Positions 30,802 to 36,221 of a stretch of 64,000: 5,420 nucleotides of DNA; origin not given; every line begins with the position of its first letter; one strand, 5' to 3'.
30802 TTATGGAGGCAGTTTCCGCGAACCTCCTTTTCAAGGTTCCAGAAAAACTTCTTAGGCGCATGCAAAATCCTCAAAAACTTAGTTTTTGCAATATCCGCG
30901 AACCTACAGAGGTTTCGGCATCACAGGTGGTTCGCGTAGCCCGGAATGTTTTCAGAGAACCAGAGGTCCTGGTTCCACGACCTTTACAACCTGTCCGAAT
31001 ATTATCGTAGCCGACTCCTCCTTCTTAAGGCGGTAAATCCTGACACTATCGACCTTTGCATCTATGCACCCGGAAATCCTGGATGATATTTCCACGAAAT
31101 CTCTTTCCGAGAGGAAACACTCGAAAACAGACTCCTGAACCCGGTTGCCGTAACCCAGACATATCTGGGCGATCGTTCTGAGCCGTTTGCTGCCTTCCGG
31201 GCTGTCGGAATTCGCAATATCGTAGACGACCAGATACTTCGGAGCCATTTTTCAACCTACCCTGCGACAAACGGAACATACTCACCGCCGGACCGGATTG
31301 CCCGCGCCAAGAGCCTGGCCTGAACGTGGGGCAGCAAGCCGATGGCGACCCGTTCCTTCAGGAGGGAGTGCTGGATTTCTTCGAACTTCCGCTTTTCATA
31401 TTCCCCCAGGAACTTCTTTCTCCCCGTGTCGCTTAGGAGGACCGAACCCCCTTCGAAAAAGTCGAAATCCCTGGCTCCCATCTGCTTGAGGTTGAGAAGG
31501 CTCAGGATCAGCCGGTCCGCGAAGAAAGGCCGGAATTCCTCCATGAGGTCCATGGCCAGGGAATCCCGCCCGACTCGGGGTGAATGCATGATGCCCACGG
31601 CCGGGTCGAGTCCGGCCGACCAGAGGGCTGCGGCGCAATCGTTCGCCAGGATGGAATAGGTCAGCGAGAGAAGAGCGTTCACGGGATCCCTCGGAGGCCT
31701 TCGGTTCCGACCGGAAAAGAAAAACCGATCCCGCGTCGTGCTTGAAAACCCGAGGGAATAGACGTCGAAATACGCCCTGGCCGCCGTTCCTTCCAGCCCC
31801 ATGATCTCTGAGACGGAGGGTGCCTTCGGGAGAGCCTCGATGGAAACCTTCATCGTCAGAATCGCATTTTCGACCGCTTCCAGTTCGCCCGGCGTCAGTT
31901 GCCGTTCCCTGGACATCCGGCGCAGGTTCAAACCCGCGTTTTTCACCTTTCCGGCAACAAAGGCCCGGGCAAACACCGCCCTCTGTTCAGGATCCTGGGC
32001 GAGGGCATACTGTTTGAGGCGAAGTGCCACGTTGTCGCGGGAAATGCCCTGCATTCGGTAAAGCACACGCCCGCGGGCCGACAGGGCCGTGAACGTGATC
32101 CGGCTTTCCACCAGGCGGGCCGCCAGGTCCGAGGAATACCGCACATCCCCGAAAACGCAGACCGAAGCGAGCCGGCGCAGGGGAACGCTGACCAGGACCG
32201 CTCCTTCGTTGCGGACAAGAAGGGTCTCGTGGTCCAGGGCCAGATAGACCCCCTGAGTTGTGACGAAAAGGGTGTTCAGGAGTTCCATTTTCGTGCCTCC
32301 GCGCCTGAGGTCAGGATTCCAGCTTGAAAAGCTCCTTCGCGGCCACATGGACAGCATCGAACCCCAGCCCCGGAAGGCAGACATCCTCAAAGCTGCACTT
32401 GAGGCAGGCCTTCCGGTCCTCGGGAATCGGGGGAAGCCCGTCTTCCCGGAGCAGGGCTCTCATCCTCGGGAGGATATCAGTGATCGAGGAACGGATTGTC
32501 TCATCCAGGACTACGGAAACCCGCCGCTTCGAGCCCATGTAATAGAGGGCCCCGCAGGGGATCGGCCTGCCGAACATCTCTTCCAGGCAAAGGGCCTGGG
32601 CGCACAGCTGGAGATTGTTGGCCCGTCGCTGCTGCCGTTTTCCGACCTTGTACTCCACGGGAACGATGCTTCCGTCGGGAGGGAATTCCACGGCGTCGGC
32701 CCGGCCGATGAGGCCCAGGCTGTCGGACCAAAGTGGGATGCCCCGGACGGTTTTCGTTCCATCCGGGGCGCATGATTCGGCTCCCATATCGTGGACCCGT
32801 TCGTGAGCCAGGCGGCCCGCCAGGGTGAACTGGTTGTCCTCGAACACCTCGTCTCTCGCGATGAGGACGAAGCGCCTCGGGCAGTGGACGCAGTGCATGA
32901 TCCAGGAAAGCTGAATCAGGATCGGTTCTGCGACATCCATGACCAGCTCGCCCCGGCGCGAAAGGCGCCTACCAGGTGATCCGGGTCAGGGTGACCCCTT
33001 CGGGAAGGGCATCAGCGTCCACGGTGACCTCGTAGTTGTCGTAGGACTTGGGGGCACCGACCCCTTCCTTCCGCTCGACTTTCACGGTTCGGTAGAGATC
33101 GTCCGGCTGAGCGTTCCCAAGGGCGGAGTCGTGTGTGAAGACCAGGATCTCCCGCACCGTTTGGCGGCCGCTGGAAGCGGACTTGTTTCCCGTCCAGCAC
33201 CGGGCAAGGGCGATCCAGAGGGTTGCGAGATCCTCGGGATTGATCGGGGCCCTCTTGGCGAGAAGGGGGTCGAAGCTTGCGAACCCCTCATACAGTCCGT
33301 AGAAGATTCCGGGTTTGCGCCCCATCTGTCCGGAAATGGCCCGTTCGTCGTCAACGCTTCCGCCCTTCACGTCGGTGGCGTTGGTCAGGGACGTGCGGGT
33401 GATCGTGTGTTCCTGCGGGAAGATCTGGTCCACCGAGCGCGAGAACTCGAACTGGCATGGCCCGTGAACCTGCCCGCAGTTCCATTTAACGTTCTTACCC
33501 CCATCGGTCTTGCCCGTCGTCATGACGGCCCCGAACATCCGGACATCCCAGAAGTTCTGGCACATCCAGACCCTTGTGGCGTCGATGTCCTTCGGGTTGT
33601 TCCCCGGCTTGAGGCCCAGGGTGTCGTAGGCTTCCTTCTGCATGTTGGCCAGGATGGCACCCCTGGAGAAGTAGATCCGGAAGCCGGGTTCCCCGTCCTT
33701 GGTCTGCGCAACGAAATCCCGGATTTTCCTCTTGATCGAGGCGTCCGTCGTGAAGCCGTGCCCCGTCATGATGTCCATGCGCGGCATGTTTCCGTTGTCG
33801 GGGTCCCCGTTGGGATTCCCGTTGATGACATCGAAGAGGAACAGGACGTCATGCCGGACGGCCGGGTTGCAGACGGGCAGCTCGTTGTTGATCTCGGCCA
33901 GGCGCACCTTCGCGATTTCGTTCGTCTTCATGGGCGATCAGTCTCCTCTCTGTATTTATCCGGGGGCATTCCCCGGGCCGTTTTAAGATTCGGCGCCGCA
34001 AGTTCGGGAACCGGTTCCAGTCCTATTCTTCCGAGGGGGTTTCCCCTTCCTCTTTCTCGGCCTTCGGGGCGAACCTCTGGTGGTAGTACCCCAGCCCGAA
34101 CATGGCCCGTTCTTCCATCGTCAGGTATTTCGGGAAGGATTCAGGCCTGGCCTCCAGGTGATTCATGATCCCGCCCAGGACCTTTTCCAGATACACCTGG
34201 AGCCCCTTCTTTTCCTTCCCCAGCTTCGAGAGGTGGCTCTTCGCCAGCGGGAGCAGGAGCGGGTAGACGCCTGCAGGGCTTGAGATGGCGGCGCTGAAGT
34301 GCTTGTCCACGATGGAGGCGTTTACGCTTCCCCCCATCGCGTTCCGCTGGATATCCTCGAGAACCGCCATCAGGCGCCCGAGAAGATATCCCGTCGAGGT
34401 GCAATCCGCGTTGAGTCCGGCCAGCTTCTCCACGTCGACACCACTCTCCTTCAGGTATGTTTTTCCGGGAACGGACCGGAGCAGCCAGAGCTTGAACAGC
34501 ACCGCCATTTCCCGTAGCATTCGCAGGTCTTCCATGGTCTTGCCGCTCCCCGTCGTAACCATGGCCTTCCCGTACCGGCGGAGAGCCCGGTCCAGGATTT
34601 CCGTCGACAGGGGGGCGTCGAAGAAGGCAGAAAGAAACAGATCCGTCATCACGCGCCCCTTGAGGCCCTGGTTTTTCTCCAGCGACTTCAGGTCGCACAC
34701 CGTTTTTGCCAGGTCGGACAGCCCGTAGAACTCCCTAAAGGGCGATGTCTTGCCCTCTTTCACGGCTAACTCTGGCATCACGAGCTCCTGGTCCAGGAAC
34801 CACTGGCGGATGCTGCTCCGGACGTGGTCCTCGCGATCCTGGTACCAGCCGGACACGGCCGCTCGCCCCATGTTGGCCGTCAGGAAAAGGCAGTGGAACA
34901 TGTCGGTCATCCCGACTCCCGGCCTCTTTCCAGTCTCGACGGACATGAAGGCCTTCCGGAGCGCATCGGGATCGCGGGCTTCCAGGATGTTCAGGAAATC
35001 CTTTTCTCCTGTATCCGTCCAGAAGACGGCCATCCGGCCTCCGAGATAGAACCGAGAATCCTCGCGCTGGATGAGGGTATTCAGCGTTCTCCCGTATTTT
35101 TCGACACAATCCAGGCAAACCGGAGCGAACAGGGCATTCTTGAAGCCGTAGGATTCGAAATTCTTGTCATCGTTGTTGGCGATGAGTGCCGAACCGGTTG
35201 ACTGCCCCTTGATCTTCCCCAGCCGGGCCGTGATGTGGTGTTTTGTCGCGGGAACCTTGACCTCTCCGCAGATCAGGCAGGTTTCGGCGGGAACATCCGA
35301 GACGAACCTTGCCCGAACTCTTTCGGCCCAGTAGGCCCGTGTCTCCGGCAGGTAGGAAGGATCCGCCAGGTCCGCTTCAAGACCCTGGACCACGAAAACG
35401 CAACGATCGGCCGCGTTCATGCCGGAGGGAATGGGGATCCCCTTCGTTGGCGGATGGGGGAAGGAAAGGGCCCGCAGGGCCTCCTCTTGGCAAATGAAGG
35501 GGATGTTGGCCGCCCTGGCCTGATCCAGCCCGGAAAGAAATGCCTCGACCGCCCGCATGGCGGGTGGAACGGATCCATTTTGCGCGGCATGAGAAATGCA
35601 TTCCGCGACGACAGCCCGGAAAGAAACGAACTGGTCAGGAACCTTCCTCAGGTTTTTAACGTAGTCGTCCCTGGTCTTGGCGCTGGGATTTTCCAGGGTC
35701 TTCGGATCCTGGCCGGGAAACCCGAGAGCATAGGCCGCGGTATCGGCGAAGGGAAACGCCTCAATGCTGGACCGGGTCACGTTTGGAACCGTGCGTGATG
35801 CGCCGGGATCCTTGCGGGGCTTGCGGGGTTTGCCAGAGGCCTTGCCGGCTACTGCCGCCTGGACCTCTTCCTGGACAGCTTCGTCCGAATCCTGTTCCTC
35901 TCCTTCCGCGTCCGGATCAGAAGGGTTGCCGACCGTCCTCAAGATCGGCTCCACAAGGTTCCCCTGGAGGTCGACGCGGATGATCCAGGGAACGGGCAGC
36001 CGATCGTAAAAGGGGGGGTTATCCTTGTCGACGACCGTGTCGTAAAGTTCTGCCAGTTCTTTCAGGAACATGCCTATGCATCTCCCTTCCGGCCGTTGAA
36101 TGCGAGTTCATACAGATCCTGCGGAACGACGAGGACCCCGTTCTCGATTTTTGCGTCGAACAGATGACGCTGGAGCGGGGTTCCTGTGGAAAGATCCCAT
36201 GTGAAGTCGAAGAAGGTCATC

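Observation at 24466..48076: Complete type I-C CRISPR-Cas locus lies inside a ~23.6 kb composite island bounded by a perfect 23-bp direct repeat beside tRNA-Leu(CAA)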

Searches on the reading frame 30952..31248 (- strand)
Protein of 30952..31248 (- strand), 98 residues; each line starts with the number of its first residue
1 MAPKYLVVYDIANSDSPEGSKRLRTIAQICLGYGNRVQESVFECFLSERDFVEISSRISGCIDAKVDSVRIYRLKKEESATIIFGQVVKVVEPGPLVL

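Call 12: search_protein_families(library=pfam, proteins=[window:30952-31248:-])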
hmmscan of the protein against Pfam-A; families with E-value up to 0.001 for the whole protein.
window:30952-31248:- (98 aa): 1 family
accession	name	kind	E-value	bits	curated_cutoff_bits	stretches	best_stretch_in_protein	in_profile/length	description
PF09827.14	CRISPR_Cas2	-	5e-21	75.1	23.8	1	5-79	3-71/74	CRISPR associated protein Cas2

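Call 78: search_protein_families(library=ncbifam, proteins=[L039:14500-15462:+, L039:15552-15758:-], max_evalue=0.001)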
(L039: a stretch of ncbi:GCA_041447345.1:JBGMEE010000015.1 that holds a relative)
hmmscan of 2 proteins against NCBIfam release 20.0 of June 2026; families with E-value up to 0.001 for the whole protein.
L039:14500-15462:+ (320 aa): 10 families
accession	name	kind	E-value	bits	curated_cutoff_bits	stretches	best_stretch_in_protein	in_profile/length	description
NF040815.2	recomb_XerA_Arch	equivalog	7.4e-33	114.2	220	1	22-293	1-262/263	site-specific tyrosine recombinase/integron integrase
TIGR02224.1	recomb_XerC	equivalog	2.2e-29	102.7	335.15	1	24-299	3-291/295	tyrosine recombinase XerC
TIGR02225.1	recomb_XerD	equivalog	7.1e-28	97.8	329.6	1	24-299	3-288/290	site-specific tyrosine recombinase XerD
NF001399.0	PRK00283.1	subfamily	3.9e-24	85.4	279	1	31-300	20-298/300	tyrosine recombinase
NF002331.0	PRK01287.1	subfamily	1.5e-18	66.9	371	1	76-306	98-333/365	site-specific tyrosine recombinase XerC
NF003462.0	PRK05084.1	equivalog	2e-13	49.8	267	1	139-292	196-351/360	tyrosine recombinase XerS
TIGR02249.1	integrase_gron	subfamily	4.1e-09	36.2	265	1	240-284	255-299/315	integron integrase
NF007370.0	PRK09870.1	subfamily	1.6e-06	27.9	221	1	124-284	19-178/200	tyrosine-type DNA invertase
NF007371.0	PRK09871.1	subfamily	1.9e-06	27.6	222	1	135-285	23-174/198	tyrosine-type DNA invertase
NF011946.0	PRK15417.1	equivalog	0.00056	19.2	435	0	243-286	273-316/337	integron integrase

L039:15552-15758:- (68 aa): 0 families

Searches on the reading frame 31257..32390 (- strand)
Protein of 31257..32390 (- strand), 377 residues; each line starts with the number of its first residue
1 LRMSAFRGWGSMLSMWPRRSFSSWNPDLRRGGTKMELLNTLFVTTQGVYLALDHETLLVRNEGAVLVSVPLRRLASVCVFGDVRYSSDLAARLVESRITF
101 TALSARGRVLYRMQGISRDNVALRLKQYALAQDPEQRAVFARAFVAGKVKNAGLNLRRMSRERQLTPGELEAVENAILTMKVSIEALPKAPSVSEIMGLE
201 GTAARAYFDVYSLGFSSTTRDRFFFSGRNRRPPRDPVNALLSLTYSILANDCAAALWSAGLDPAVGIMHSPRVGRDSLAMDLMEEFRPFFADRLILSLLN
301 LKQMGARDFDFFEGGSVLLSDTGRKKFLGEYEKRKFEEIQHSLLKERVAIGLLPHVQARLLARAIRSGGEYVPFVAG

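Call 12: search_protein_families(library=pfam, proteins=[window:31257-32390:-])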
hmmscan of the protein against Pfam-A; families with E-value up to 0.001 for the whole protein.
window:31257-32390:- (377 aa): 1 family
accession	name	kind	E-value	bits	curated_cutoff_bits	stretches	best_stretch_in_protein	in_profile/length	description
PF01867.21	Cas_Cas1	-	4.6e-90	302.1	22.3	1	41-333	1-283/283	CRISPR associated protein Cas1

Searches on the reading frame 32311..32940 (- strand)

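Call 12: search_protein_families(library=pfam, proteins=[window:32311-32940:-])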
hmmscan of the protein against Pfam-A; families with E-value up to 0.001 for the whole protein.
window:32311-32940:- (209 aa): 2 families
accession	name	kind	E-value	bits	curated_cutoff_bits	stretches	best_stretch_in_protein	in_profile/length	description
PF01930.23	Cas_Cas4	-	1.8e-22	80.6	22.7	1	13-189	4-159/160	Domain of unknown function DUF83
PF12705.13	PDDEXK_1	-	2.4e-08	34.7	22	1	71-188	114-246/247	PD-(D/E)XK nuclease superfamily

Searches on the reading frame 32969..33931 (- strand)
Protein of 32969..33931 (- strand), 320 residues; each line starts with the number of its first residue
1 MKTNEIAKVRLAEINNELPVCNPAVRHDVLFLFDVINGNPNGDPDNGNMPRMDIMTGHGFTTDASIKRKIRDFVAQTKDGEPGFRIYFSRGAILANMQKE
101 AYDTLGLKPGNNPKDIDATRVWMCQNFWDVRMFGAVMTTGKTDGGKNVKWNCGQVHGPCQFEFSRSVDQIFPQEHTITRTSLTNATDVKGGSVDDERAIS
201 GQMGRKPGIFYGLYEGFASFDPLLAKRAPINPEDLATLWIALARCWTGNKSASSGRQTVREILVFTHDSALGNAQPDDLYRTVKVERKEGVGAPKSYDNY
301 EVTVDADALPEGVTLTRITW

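Call 12: search_protein_families(library=pfam, proteins=[window:32969-33931:-])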
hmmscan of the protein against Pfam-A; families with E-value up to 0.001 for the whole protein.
window:32969-33931:- (320 aa): 1 family
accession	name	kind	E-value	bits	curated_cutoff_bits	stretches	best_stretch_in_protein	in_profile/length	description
PF05107.17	Cas_Cas7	-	2.7e-72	243.8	33.2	1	26-305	2-249/249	CRISPR-associated protein Cas7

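Call 78: search_protein_families(library=ncbifam, proteins=[L039:14500-15462:+, L039:15552-15758:-], max_evalue=0.001)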
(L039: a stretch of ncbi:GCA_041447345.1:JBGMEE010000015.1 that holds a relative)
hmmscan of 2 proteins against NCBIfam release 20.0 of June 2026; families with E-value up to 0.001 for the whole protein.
L039:14500-15462:+ (320 aa): 10 families
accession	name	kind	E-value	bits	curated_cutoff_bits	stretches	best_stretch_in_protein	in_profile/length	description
NF040815.2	recomb_XerA_Arch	equivalog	7.4e-33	114.2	220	1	22-293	1-262/263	site-specific tyrosine recombinase/integron integrase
TIGR02224.1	recomb_XerC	equivalog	2.2e-29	102.7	335.15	1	24-299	3-291/295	tyrosine recombinase XerC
TIGR02225.1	recomb_XerD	equivalog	7.1e-28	97.8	329.6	1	24-299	3-288/290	site-specific tyrosine recombinase XerD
NF001399.0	PRK00283.1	subfamily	3.9e-24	85.4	279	1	31-300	20-298/300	tyrosine recombinase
NF002331.0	PRK01287.1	subfamily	1.5e-18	66.9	371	1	76-306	98-333/365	site-specific tyrosine recombinase XerC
NF003462.0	PRK05084.1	equivalog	2e-13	49.8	267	1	139-292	196-351/360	tyrosine recombinase XerS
TIGR02249.1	integrase_gron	subfamily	4.1e-09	36.2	265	1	240-284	255-299/315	integron integrase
NF007370.0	PRK09870.1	subfamily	1.6e-06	27.9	221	1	124-284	19-178/200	tyrosine-type DNA invertase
NF007371.0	PRK09871.1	subfamily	1.9e-06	27.6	222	1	135-285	23-174/198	tyrosine-type DNA invertase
NF011946.0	PRK15417.1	equivalog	0.00056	19.2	435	0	243-286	273-316/337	integron integrase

L039:15552-15758:- (68 aa): 0 families

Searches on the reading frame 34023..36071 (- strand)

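Call 12: search_protein_families(library=pfam, proteins=[window:34023-36071:-])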
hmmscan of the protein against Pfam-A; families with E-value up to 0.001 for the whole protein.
window:34023-36071:- (682 aa): 1 family
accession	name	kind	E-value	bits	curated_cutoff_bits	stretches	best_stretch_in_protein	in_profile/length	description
PF09709.15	Cas_Csd1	-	1.5e-85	288.4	27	1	7-666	2-555/559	CRISPR-associated protein (Cas_Csd1)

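Call 78: search_protein_families(library=ncbifam, proteins=[L039:14500-15462:+, L039:15552-15758:-], max_evalue=0.001)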
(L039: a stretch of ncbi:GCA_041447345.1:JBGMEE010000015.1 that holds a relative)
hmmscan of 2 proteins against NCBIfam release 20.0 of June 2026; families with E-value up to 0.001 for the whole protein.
L039:14500-15462:+ (320 aa): 10 families
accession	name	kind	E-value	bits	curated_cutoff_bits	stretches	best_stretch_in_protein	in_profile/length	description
NF040815.2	recomb_XerA_Arch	equivalog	7.4e-33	114.2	220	1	22-293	1-262/263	site-specific tyrosine recombinase/integron integrase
TIGR02224.1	recomb_XerC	equivalog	2.2e-29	102.7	335.15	1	24-299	3-291/295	tyrosine recombinase XerC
TIGR02225.1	recomb_XerD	equivalog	7.1e-28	97.8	329.6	1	24-299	3-288/290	site-specific tyrosine recombinase XerD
NF001399.0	PRK00283.1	subfamily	3.9e-24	85.4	279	1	31-300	20-298/300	tyrosine recombinase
NF002331.0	PRK01287.1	subfamily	1.5e-18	66.9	371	1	76-306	98-333/365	site-specific tyrosine recombinase XerC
NF003462.0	PRK05084.1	equivalog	2e-13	49.8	267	1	139-292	196-351/360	tyrosine recombinase XerS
TIGR02249.1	integrase_gron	subfamily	4.1e-09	36.2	265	1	240-284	255-299/315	integron integrase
NF007370.0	PRK09870.1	subfamily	1.6e-06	27.9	221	1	124-284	19-178/200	tyrosine-type DNA invertase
NF007371.0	PRK09871.1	subfamily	1.9e-06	27.6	222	1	135-285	23-174/198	tyrosine-type DNA invertase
NF011946.0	PRK15417.1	equivalog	0.00056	19.2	435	0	243-286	273-316/337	integron integrase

L039:15552-15758:- (68 aa): 0 families
